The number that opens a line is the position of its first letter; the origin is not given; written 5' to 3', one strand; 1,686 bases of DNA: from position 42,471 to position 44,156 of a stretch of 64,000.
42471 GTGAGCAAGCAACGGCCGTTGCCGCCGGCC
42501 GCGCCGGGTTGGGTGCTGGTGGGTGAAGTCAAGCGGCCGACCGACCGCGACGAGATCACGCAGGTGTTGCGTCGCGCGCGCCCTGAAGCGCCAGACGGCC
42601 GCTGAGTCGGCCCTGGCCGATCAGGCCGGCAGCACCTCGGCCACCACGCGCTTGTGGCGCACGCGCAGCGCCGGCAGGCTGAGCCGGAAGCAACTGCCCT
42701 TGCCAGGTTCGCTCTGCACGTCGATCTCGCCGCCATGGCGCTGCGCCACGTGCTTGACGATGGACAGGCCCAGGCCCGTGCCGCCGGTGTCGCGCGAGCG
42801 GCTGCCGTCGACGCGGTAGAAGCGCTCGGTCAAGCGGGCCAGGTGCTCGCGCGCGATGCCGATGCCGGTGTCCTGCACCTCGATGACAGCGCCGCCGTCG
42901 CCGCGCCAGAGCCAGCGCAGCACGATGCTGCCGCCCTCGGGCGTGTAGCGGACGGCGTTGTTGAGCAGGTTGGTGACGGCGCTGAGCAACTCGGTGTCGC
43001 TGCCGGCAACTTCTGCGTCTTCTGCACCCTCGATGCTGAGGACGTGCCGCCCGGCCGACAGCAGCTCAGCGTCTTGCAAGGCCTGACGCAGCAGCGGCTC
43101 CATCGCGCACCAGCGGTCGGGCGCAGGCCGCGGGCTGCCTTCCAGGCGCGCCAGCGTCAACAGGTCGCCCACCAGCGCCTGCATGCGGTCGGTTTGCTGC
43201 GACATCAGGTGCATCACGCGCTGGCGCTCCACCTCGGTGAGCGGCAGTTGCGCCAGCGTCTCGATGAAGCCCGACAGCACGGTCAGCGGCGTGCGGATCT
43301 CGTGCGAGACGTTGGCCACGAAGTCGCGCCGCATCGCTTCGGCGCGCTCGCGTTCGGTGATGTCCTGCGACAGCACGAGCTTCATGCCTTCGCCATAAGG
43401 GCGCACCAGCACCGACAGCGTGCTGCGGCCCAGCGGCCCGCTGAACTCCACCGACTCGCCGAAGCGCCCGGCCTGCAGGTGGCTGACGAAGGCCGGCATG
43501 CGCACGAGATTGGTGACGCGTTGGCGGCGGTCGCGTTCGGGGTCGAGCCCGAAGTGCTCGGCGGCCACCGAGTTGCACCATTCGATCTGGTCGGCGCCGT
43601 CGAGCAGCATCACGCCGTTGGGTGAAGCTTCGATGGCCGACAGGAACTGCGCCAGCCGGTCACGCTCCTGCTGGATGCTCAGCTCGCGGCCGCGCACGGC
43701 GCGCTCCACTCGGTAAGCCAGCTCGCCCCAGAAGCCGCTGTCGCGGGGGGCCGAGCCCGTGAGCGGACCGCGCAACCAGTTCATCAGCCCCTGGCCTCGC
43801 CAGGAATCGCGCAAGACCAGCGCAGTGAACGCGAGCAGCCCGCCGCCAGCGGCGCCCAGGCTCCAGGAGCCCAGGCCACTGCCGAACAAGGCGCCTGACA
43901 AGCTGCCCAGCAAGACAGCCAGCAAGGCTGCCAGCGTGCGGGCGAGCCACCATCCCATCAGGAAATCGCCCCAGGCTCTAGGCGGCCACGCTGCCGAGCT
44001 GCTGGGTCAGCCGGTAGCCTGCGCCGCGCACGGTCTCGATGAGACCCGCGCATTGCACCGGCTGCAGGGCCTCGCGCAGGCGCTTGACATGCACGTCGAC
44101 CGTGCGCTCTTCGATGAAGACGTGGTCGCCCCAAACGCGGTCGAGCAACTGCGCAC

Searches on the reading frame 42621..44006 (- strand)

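Call 51: search_protein_families(library=pfam, proteins=[window:42621-44006:-], max_evalue=0.00001)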
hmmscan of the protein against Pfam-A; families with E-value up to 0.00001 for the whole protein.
window:42621-44006:- (461 aa): 4 families
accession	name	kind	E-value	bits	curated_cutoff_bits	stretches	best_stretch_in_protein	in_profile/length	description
PF02518.31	HATPase_c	-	2.4e-30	105.7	26.4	1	338-446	4-109/111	Histidine kinase-, DNA gyrase B-, and HSP90-like ATPase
PF00512.31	HisKA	-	3.2e-18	66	26.9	1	225-289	1-64/66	His Kinase A (phospho-acceptor) domain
PF13188.13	PAS_8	-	3.7e-07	30.3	21.8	1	120-164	2-43/65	PAS domain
PF13581.12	HATPase_c_2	-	8.6e-06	26.2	27.4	0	320-427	12-113/127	Histidine kinase-like ATPase domain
